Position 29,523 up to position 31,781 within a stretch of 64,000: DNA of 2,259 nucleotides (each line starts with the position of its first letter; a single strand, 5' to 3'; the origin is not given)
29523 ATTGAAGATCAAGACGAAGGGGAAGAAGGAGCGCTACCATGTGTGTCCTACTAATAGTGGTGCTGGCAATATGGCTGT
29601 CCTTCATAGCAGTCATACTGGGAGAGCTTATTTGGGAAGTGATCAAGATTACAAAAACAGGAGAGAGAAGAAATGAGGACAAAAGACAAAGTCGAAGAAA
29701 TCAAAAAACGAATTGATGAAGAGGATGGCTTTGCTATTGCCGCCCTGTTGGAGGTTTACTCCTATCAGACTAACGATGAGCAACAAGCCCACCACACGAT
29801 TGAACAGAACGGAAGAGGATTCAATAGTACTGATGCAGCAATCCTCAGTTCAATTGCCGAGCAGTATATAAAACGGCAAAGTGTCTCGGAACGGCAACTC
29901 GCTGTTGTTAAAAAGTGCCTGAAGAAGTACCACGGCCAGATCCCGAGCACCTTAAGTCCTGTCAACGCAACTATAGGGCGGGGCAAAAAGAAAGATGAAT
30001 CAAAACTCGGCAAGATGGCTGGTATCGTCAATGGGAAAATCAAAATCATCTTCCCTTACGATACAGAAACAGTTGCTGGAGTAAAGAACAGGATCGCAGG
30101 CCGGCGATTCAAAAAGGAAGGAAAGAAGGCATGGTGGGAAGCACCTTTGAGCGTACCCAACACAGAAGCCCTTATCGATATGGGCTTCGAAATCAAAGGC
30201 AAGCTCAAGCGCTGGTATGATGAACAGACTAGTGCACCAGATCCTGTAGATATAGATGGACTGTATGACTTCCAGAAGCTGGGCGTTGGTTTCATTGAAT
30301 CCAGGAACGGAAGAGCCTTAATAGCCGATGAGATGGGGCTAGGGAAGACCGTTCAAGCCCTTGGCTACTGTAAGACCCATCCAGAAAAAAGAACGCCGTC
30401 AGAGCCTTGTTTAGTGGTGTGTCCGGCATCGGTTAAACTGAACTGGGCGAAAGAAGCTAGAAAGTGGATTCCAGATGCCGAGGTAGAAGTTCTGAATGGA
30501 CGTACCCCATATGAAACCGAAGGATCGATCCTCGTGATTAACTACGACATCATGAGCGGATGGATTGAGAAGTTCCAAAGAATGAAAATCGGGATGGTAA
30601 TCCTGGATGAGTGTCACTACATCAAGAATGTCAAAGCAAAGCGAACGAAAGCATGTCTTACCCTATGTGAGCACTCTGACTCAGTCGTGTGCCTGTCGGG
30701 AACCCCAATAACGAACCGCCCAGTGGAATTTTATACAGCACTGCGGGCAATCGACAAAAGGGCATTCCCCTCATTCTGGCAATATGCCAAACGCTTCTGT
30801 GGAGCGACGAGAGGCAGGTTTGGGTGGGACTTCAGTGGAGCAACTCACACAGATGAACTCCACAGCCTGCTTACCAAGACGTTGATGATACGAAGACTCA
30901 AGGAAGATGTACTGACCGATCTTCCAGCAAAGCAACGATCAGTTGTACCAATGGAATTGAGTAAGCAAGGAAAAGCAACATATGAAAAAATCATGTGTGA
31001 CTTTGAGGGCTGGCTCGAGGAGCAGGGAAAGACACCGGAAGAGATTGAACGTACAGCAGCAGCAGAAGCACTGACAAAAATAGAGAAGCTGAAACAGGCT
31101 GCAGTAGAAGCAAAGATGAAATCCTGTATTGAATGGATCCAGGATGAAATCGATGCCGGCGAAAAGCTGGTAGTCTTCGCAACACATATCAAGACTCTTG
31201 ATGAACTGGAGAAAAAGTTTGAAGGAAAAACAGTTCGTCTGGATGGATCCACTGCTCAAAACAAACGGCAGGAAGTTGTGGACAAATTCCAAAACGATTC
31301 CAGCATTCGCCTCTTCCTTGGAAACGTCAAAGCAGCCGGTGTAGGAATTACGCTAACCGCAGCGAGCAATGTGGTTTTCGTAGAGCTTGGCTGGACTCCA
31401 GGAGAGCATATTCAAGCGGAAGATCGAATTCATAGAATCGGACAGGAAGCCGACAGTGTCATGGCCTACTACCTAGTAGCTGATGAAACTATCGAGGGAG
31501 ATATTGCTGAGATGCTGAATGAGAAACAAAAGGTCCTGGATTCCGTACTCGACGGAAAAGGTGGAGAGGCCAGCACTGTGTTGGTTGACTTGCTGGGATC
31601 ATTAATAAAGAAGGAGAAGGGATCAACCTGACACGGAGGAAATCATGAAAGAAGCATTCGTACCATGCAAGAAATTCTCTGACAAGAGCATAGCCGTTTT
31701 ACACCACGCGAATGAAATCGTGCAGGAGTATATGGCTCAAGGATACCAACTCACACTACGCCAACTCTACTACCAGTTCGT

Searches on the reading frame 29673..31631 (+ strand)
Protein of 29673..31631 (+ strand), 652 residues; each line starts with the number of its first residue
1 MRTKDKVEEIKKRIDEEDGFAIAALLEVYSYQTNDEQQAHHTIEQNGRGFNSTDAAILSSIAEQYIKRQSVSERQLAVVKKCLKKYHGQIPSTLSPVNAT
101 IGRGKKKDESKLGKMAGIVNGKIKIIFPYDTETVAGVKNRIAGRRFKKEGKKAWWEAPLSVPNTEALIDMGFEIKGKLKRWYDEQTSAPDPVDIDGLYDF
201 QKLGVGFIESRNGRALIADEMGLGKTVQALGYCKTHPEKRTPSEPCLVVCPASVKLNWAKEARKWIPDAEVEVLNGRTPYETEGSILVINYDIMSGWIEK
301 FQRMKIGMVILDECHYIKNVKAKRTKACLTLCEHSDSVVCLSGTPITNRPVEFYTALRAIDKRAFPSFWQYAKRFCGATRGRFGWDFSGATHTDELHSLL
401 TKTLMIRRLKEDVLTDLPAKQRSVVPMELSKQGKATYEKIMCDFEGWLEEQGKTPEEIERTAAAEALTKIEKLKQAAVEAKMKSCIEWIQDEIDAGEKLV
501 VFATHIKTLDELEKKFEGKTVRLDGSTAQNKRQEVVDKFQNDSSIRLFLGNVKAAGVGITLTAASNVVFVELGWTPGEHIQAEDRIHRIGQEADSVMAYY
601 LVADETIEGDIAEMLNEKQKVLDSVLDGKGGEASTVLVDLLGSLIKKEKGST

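Call 8: search_protein_families(library=phrogs, proteins=[window:29673-31631:+], max_evalue=0.001)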
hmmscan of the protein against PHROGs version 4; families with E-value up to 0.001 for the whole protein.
window:29673-31631:+ (652 aa): 11 families
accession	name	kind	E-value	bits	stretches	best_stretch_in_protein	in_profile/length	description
phrog_62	-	DNA, RNA and nucleotide metabolism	1.7e-120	404.8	1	160-632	674-1139/1881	DNA helicase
phrog_29996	-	unknown function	1.2e-38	133.8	1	208-622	739-1160/1189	-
phrog_21015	-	unknown function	7.4e-21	75.3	1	6-90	10-94/103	-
phrog_1685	-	unknown function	5.1e-16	58.1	1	533-633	1457-1556/2278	-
phrog_23807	-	unknown function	1e-15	57.6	2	453-610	480-654/1053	-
phrog_16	-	DNA, RNA and nucleotide metabolism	2.1e-14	53.7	1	190-352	261-423/986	DNA helicase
phrog_11801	-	other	2.7e-12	45.7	1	199-270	869-939/2269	DNA methyltransferase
phrog_24008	-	DNA, RNA and nucleotide metabolism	1.2e-09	37.7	1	197-358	481-646/1006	helicase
phrog_21391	-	DNA, RNA and nucleotide metabolism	3.5e-06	25.4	1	510-589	1377-1454/2021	DNA helicase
phrog_11354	-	unknown function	5.2e-06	27.1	1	538-623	17-102/116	-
phrog_26785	-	unknown function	1.5e-05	24.2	0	197-352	250-414/1087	-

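Call 9: search_protein_families(library=pfam, proteins=[window:29673-31631:+], max_evalue=0.001)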
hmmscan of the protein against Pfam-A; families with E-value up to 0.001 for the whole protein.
window:29673-31631:+ (652 aa): 5 families
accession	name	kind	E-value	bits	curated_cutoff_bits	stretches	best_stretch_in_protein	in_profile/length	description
PF00176.29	SNF2-rel_dom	-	8.2e-39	133.9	24.9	1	211-476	12-284/290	SNF2-related domain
PF00271.37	Helicase_C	-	1.5e-18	67.5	23.5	1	485-590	6-110/110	Helicase conserved C-terminal domain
PF04851.21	ResIII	-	9e-08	32.6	22.5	1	208-345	19-162/164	Type III restriction enzyme, res subunit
PF00270.35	DEAD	-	1.2e-05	25.5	26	1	215-347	17-162/167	DEAD/DEAH box helicase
PF16203.11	ERCC3_RAD25_C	-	0.00018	21.3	27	1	480-589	44-148/248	ERCC3/RAD25/XPB C-terminal helicase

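Call 18: find_related_loci(query=window:29673-31631:+, collection=viral_contigs, flank=5000)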
Query window:29673-31631:+ (652 aa) in viral_contigs; peptide patterns used: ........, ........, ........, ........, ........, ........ (x = any residue, [..] = any of these).
2 stretches matched a pattern, but none encodes a relative of the query by tblastn (E <= 1e-3).

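Call 21: find_homologous_proteins(query=window:29673-31631:+, max_evalue=1e-30)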
Query window:29673-31631:+ (652 aa): 5292 proteins with E <= 1e-30 among 8000 candidates; the best 120 are listed.
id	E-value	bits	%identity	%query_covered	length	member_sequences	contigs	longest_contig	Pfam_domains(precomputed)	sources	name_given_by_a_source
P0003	0.0e+0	1477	100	100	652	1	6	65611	PF00270.36,PF00176.30,PF00271.38,PF04851.22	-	-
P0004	2.2e-195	669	48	99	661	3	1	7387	PF00176.30,PF00271.38,PF04851.22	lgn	-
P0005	3.6e-193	662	50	97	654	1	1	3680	PF00176.30,PF00271.38,PF04851.22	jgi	-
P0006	1.3e-187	643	49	98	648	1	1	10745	PF00176.30,PF00271.38,PF04851.22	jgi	jgi:SNF2 family DNA or RNA helicase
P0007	9.9e-187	641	48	98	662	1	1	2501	PF00176.30,PF00271.38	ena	-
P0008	6.1e-186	638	47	98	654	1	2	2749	PF00270.36,PF00176.30,PF00271.38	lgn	-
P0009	2.4e-185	636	48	97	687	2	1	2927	PF00176.30,PF00271.38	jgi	-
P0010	3.0e-185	636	48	95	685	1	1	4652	PF00176.30,PF00271.38,PF04851.22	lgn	-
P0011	9.1e-185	634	48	97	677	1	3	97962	PF00176.30,PF16203.12,PF00271.38,PF04851.22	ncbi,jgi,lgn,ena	-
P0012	1.9e-183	630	49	98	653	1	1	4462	PF00176.30,PF00271.38,PF04851.22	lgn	-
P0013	8.0e-181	621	46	97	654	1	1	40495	PF00176.30,PF00271.38,PF04851.22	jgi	-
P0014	5.0e-179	615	48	97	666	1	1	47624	PF00176.30,PF00271.38,PF04851.22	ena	-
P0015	1.0e-178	614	48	98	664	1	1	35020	PF00176.30,PF00271.38,PF04851.22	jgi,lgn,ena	-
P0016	1.1e-178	614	47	98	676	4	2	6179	PF00176.30,PF00271.38,PF04851.22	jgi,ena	-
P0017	1.8e-178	613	49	95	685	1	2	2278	PF00176.30,PF00271.38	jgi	jgi:SNF2 family DNA or RNA helicase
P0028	1.2e-174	601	46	97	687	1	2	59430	PF00176.30,PF00271.38,PF04851.22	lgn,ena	-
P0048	5.6e-168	579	45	97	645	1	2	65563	PF00176.30,PF00271.38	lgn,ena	-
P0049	6.9e-168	578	47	98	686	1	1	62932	PF00176.30,PF00271.38,PF04851.22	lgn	-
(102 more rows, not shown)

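Call 34: find_encoding_contigs(protein=P0011, flank=7000, max_places=1)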
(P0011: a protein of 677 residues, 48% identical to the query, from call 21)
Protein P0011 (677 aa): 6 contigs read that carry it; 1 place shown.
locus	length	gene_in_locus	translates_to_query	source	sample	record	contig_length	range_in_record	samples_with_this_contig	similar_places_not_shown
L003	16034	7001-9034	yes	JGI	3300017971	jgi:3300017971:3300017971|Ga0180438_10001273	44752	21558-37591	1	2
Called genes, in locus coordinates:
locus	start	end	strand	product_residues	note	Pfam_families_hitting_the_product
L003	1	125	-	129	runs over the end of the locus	-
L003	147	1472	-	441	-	PF17289:Terminase_6C (weak)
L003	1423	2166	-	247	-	-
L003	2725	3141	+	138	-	-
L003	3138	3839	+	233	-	-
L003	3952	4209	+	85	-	-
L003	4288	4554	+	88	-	-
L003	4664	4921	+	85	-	-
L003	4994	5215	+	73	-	-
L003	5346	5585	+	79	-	-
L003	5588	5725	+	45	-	-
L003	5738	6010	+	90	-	-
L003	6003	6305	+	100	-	-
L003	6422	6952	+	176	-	-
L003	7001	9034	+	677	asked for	PF00176:SNF2-rel_dom, PF04851:ResIII (weak), PF16203:ERCC3_RAD25_C (weak), PF00271:Helicase_C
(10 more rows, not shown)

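Call 35: find_encoding_contigs(protein=P0028, flank=7000, max_places=1)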
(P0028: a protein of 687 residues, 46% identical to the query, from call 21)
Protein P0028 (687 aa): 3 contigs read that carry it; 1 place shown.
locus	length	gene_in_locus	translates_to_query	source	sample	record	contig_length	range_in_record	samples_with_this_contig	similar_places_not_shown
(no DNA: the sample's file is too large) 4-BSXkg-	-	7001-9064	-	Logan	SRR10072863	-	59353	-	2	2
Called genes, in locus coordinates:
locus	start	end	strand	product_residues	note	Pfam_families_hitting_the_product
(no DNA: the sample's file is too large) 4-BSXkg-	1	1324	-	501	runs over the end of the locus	PF17289:Terminase_6C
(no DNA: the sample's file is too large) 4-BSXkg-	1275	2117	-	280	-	PF03592:Terminase_2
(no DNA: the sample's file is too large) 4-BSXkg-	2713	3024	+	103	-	-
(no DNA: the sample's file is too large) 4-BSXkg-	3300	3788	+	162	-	-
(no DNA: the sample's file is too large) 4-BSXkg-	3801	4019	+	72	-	-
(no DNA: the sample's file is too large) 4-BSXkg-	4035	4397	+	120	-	-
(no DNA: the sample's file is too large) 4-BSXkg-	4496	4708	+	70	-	-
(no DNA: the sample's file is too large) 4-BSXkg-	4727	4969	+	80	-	-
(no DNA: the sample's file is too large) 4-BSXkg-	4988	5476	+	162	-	-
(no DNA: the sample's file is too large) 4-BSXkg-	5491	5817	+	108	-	-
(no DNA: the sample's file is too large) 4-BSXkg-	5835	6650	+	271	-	PF06067:DUF932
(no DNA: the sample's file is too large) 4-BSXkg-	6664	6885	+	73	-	-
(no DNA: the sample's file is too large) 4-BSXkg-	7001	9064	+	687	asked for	PF04851:ResIII (faint), PF00176:SNF2-rel_dom, PF00271:Helicase_C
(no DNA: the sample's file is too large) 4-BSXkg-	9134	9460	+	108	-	-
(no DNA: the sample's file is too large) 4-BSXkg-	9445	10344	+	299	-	-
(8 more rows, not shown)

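Call 36: find_encoding_contigs(protein=P0014, flank=7000, max_places=1)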
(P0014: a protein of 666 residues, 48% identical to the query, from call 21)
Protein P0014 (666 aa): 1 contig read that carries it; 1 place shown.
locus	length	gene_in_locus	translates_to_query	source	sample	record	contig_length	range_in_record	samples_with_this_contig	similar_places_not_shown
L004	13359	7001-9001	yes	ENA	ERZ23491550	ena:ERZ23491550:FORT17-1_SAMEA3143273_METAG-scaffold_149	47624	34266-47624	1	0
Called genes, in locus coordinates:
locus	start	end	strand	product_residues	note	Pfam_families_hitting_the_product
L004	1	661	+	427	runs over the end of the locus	PF13439:Glyco_transf_4 (weak)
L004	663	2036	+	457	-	PF01075:Glyco_transf_9, PF13489:Methyltransf_23, PF08241:Methyltransf_11, PF13649:Methyltransf_25 (faint)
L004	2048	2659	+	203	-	-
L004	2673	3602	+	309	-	PF00535:Glycos_transf_2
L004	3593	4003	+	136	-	-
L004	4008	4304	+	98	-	PF12728:HTH_17 (faint)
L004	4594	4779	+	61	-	-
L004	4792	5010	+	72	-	-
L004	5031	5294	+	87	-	-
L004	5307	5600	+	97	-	-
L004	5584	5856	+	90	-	-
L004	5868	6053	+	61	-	-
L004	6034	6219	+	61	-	-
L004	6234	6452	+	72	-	-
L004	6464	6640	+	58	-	-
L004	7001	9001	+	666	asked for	PF04851:ResIII (weak), PF00176:SNF2-rel_dom, PF00271:Helicase_C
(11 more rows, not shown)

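Call 37: find_encoding_contigs(protein=P0013, flank=7000, max_places=1)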
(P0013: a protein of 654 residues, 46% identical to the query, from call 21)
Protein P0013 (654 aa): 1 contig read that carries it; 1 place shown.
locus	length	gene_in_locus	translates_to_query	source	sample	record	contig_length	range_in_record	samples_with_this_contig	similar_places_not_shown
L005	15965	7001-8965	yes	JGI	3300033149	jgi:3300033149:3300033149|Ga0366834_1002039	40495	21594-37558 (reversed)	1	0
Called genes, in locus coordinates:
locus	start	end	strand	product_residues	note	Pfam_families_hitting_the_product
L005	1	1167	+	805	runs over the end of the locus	PF13550:Phage-tail_3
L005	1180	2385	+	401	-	-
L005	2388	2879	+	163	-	-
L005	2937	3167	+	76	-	-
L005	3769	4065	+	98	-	-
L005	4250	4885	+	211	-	-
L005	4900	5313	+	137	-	-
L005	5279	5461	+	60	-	-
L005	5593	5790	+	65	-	-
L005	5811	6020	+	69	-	-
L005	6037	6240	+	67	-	-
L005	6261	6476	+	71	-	-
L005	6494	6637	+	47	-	-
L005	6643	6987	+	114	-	-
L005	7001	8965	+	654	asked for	PF00176:SNF2-rel_dom, PF04851:ResIII (weak), PF00271:Helicase_C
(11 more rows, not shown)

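Call 38: find_encoding_contigs(protein=P0048, flank=7000, max_places=1)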
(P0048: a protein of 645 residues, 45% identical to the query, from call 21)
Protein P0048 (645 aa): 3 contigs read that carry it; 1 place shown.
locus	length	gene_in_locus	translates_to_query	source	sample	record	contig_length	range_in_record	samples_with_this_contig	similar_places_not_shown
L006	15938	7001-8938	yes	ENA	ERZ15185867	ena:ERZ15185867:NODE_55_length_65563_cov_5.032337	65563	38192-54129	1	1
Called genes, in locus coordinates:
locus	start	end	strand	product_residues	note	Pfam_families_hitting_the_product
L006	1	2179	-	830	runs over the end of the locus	PF06381:Phage_portal_3, PF18905:DUF5661, PF18823:InPase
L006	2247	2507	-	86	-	-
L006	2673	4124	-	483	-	PF17289:Terminase_6C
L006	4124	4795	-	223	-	-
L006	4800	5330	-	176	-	-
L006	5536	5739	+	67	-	-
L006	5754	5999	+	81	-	-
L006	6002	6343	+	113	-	-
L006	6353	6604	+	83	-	-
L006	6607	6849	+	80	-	-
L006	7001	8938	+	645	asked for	PF00176:SNF2-rel_dom, PF00271:Helicase_C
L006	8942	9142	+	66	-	-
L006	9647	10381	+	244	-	-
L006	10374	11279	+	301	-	PF08275:DNAG_N (faint)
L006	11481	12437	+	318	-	PF13730:HTH_36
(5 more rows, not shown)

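Call 39: find_encoding_contigs(protein=P0049, flank=7000, max_places=1)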
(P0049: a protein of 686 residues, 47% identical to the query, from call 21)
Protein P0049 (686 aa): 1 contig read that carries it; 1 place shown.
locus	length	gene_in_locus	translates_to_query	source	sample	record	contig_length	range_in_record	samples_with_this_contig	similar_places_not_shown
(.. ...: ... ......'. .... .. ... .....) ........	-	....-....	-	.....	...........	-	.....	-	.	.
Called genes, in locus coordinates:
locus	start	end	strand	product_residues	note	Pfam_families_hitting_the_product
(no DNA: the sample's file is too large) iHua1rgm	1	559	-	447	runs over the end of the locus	-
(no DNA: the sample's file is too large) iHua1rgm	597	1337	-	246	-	-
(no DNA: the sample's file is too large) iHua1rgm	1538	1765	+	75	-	-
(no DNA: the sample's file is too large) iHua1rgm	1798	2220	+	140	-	-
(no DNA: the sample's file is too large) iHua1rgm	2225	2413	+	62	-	-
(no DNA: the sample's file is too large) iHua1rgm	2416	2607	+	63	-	-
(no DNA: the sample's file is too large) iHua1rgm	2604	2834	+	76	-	-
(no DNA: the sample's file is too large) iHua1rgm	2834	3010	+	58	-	-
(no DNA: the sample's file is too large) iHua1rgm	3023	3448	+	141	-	-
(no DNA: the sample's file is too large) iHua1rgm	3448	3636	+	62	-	-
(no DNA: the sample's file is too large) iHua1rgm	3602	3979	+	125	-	-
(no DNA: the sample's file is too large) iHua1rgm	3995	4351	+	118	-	-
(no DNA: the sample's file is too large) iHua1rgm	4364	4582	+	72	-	-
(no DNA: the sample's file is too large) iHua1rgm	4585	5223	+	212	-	-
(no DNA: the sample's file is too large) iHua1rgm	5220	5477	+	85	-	-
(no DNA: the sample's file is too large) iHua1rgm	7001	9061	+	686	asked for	PF00176:SNF2-rel_dom, PF04851:ResIII (faint), PF00271:Helicase_C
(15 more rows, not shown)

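Call 47: find_related_loci(query=A2, collection=viral_contigs, flank=6000)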
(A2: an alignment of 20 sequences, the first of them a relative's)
Query A2 (652 aa) in viral_contigs; peptide patterns used: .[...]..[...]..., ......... (x = any residue, [..] = any of these).
599 stretches matched a pattern (row limit reached: there are more); 578 encode a relative of the query (tblastn E <= 1e-3); the best 80 are kept; 80 distinct loci.
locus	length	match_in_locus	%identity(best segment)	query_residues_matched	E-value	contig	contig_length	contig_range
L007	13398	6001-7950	48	1-646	0e+0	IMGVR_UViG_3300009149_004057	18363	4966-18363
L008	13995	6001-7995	49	9-642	0e+0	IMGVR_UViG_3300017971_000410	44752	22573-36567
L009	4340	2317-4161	47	22-644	0e+0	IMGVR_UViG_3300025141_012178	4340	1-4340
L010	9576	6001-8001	46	2-650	2e-172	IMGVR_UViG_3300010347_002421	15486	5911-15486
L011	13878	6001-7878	44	9-628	8e-172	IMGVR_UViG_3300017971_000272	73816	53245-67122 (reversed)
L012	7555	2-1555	48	124-642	2e-162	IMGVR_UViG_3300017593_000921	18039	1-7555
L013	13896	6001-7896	44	13-629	2e-160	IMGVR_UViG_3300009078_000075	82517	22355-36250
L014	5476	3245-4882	47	123-641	8e-162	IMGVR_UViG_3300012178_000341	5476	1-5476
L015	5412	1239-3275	42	1-644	5e-159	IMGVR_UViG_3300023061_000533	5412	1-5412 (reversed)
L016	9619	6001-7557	50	123-641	3e-156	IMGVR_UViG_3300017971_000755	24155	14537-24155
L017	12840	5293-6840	48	123-641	2e-155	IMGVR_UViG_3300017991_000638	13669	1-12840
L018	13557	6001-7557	48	123-642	3e-155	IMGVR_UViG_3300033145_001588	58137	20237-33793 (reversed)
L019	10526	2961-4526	47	123-648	1e-153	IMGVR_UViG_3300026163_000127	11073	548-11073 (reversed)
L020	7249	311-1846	50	127-641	7e-154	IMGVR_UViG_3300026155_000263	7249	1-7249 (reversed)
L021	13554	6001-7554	48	120-641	4e-153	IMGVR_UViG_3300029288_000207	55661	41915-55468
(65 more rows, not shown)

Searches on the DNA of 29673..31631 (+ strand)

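Call 40: search_rna_families(sources=[L003, L004, L005, L006], threshold=evalue, max_evalue=1, show_alignments=4)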
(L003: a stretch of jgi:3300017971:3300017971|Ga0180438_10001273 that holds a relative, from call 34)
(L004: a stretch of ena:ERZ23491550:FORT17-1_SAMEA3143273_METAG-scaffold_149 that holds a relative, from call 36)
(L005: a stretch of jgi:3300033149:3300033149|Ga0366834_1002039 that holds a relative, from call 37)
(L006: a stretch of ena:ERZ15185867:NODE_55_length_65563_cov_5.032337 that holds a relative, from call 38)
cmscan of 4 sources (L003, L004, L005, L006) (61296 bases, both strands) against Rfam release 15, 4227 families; matches with E-value up to 1: 3.
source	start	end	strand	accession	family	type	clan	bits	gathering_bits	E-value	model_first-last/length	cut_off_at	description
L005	4145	4219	+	RF02276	Hammerhead_II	Gene; ribozyme;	CL00010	37.7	37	0.00043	1-66/66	no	Hammerhead ribozyme (type II)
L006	11813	11885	+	RF04254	mir-1677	Gene; miRNA;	-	28.2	84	0.16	1-76/76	no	mir-1677 microRNA precursor family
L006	11813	11885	-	RF04254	mir-1677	Gene; miRNA;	-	26.6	84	0.46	1-76/76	no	mir-1677 microRNA precursor family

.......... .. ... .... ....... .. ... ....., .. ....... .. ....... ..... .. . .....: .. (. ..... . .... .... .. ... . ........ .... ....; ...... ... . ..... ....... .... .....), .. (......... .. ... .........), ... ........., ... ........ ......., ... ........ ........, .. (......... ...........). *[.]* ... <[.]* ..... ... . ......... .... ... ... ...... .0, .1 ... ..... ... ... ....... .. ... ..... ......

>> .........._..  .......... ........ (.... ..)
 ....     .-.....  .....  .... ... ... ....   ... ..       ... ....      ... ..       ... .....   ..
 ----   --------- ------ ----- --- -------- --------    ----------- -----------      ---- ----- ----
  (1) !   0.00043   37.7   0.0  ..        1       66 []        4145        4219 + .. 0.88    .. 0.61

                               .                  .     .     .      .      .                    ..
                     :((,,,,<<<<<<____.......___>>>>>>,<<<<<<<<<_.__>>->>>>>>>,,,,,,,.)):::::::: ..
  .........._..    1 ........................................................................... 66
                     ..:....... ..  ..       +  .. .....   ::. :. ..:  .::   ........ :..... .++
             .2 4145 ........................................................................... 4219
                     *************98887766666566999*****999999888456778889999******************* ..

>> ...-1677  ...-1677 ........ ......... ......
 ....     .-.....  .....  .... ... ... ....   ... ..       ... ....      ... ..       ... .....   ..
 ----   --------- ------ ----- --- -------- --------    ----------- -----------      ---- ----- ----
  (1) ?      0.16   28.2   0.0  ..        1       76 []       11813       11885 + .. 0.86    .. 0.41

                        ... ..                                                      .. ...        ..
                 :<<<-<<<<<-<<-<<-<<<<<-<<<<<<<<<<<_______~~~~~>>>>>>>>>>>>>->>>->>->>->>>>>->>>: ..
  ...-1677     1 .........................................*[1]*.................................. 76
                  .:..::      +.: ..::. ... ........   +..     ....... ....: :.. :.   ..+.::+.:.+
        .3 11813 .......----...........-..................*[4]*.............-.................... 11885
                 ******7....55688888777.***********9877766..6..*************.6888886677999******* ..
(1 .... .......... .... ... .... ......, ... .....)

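Call 45: search_rna_families(source=L005, start=2850, end=4350, threshold=evalue, max_evalue=5, show_alignments=2)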
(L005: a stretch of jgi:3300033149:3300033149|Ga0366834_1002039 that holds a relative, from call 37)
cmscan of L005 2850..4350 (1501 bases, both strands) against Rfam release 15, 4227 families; matches with E-value up to 5: 4.
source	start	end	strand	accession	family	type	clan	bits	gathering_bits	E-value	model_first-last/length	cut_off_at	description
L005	4145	4219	+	RF02276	Hammerhead_II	Gene; ribozyme;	CL00010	37.7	37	1.1e-05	1-66/66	no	Hammerhead ribozyme (type II)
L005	3807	3876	+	RF00086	SNORD27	Gene; snRNA; snoRNA; CD-box;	-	19.3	52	4.4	1-71/71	no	Small nucleolar RNA SNORD27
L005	4151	4205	-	RF01519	CC0196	Gene; sRNA;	-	16.6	35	0.87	1-58/58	no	Caulobacter sRNA CC0196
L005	4198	4330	+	RF00811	mir-84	Gene; miRNA;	-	15.3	60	3.3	1-75/75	no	mir-84 microRNA precursor family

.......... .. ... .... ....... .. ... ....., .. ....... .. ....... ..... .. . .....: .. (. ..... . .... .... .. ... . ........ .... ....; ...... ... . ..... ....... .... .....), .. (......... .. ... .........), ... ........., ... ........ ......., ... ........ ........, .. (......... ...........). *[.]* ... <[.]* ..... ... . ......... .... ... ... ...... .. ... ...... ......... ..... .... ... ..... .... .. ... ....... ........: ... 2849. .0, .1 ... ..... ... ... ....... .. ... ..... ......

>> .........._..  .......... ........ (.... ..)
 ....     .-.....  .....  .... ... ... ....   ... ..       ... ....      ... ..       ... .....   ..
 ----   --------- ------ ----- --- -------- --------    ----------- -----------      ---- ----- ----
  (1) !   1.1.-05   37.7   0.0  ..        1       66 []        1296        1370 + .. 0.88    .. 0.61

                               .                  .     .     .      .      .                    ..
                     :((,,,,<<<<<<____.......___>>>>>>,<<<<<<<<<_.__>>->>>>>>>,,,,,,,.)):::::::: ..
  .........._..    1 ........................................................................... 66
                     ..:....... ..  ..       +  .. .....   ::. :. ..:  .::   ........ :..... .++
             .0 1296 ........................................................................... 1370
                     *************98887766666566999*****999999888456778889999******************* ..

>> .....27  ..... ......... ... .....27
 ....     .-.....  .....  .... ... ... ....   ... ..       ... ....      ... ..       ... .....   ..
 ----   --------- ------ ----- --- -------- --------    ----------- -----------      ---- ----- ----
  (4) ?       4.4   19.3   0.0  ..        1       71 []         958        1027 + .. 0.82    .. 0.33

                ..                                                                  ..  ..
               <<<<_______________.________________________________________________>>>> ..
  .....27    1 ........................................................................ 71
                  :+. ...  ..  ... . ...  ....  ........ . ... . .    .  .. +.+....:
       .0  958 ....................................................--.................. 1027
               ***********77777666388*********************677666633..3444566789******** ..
